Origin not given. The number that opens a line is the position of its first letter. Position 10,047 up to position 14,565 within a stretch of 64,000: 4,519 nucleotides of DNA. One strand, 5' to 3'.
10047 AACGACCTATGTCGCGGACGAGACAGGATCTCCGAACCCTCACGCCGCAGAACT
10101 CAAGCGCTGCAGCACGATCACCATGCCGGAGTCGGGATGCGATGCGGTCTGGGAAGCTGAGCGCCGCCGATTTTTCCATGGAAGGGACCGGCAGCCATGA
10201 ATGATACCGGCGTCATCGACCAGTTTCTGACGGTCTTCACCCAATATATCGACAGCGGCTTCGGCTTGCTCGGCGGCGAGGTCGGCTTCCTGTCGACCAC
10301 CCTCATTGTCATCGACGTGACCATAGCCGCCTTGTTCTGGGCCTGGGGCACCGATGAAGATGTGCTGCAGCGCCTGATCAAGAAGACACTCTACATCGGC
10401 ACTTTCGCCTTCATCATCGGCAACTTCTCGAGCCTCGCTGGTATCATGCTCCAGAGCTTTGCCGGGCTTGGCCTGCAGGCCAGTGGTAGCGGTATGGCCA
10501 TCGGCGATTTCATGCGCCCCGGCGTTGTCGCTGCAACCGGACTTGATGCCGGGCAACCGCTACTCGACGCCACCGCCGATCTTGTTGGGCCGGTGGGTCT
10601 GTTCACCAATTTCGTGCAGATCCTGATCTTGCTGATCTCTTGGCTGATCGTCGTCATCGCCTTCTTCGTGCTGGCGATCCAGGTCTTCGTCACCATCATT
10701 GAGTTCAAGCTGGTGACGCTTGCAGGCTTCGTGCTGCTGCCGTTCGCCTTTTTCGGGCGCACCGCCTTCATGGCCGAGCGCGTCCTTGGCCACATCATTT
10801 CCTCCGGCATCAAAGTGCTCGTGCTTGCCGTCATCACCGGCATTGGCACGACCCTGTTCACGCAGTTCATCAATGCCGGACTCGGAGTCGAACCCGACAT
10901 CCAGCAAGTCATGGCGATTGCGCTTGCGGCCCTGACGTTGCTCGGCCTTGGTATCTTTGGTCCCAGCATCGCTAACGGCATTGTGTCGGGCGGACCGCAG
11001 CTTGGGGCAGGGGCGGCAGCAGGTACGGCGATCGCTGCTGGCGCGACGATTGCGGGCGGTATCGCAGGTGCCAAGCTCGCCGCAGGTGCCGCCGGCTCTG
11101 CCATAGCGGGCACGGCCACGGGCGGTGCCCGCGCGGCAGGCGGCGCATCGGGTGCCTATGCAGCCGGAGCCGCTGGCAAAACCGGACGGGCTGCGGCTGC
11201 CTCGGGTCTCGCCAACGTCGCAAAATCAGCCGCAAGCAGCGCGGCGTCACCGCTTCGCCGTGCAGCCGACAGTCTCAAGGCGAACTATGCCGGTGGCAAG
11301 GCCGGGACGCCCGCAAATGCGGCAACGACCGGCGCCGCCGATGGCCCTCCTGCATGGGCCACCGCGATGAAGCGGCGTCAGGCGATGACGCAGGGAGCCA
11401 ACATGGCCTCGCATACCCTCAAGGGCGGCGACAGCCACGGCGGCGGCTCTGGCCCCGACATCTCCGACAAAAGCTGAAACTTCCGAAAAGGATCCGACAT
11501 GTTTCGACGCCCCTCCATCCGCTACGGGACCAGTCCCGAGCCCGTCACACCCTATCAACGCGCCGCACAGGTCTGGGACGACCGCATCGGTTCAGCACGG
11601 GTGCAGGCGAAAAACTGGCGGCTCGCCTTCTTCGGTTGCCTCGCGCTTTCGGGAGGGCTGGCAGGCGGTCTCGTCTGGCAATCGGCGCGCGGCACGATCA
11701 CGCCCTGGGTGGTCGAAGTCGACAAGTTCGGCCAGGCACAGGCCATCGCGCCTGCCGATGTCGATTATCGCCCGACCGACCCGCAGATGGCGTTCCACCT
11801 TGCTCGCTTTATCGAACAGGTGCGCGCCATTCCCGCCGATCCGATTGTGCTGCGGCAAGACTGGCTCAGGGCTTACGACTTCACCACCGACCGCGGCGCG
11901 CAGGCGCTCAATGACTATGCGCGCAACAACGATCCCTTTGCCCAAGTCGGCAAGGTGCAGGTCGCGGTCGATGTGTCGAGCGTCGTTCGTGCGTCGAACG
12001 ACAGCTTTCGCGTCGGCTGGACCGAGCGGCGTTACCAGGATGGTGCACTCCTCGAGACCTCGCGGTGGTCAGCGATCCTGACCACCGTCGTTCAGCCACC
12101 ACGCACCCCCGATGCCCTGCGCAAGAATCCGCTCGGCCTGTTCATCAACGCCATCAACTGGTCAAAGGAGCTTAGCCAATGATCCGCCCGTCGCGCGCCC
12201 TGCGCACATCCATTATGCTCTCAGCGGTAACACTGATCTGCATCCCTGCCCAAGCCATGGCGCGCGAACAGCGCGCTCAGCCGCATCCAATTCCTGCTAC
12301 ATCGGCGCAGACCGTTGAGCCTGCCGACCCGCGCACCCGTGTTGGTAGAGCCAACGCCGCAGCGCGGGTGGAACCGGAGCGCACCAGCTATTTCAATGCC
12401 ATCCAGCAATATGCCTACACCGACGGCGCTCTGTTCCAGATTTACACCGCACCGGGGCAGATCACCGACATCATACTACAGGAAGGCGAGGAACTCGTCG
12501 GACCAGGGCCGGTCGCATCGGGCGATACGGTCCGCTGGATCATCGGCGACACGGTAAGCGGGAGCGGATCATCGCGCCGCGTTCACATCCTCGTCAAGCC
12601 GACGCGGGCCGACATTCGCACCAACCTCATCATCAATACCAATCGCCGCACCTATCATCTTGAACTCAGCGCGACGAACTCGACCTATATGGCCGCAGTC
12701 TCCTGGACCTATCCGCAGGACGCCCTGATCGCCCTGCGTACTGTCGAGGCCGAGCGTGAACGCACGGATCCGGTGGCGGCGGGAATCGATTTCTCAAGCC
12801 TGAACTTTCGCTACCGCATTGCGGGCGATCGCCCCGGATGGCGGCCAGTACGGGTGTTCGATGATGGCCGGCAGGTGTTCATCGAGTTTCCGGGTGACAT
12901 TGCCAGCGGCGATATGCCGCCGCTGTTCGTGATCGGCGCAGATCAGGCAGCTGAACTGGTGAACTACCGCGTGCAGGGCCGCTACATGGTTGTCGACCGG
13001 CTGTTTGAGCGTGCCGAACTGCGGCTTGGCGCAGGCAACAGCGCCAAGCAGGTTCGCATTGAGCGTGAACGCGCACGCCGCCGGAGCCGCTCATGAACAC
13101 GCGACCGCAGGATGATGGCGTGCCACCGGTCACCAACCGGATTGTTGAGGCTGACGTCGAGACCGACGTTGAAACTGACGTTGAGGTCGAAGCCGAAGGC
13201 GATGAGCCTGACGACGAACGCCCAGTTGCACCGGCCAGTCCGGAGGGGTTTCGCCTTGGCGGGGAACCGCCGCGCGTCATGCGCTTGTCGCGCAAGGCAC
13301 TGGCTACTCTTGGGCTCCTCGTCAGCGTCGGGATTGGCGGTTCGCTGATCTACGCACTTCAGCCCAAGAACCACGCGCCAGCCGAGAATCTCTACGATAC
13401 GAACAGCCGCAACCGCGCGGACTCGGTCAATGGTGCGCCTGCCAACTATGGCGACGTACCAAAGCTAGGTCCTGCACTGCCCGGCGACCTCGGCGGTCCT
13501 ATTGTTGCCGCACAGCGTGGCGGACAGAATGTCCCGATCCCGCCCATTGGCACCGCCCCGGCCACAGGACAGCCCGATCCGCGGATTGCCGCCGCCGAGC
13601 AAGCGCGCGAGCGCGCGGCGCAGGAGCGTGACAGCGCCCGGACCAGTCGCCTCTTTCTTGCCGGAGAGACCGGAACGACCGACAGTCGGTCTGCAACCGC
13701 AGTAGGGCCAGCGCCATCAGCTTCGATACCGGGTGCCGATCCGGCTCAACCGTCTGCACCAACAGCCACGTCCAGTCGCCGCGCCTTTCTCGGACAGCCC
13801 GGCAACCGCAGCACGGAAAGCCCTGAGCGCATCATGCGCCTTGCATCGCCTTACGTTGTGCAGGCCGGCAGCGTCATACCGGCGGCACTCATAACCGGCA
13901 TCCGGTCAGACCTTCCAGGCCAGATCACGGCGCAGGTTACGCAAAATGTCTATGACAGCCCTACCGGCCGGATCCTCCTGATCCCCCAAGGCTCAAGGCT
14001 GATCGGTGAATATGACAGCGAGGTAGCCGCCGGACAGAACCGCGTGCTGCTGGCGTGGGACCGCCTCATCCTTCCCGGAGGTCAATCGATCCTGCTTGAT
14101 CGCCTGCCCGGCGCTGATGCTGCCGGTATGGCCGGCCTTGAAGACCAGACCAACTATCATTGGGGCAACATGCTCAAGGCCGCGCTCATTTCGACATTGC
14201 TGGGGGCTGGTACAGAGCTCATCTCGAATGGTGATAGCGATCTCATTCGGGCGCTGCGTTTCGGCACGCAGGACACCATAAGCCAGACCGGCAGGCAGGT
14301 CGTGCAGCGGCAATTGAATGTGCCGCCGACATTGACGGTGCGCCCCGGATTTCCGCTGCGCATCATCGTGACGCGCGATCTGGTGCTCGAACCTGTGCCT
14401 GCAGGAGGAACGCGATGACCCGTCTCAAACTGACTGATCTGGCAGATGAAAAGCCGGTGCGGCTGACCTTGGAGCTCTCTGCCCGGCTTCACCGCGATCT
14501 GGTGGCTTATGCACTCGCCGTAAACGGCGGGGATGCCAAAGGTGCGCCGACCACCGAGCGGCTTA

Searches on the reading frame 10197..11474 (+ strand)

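Call 32: search_protein_families(library=pfam, proteins=[window:10197-11474:+], max_evalue=0.001)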
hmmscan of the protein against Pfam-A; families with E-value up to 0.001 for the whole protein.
window:10197-11474:+ (426 aa): 1 family
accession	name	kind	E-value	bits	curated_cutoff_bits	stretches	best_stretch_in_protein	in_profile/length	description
PF04610.19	TrbL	-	1.6e-49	169.1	25.9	1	37-254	1-214/215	TrbL/VirB6 plasmid conjugal transfer protein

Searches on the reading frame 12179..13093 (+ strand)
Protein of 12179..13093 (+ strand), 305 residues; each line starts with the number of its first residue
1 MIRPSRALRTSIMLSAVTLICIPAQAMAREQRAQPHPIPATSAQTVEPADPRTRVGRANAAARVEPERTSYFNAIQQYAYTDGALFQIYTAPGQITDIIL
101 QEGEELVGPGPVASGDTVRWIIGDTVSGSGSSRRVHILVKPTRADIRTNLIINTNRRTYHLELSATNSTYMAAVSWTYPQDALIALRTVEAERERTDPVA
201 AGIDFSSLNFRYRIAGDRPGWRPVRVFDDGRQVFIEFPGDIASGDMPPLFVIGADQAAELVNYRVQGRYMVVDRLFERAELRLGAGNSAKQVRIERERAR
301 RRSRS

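Call 32: search_protein_families(library=pfam, proteins=[window:12179-13093:+], max_evalue=0.001)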
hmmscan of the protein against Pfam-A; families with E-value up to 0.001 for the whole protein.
window:12179-13093:+ (305 aa): 1 family
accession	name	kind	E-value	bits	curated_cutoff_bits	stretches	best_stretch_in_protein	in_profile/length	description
PF03524.21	CagX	-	1.2e-71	241.1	34.2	1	73-297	1-198/198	Conjugal transfer protein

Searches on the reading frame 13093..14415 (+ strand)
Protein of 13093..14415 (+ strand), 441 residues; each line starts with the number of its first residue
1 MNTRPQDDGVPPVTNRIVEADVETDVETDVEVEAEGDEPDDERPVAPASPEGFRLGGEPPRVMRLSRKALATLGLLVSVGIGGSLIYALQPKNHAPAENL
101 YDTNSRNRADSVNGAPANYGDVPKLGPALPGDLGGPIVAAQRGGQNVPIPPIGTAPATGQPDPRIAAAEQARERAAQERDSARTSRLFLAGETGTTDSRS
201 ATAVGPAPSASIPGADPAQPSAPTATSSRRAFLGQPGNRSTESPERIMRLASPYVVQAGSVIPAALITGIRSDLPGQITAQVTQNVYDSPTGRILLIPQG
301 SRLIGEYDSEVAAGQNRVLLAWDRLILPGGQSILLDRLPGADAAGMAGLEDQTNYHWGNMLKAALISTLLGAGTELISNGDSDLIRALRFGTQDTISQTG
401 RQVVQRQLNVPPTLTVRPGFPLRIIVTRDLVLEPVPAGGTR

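Call 32: search_protein_families(library=pfam, proteins=[window:13093-14415:+], max_evalue=0.001)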
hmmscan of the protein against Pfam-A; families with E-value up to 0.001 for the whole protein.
window:13093-14415:+ (441 aa): 1 family
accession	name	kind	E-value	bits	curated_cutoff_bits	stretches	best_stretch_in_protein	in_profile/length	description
PF03743.19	TrbI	-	2.3e-64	217.2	35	1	255-432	1-188/188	Bacterial conjugation TrbI-like protein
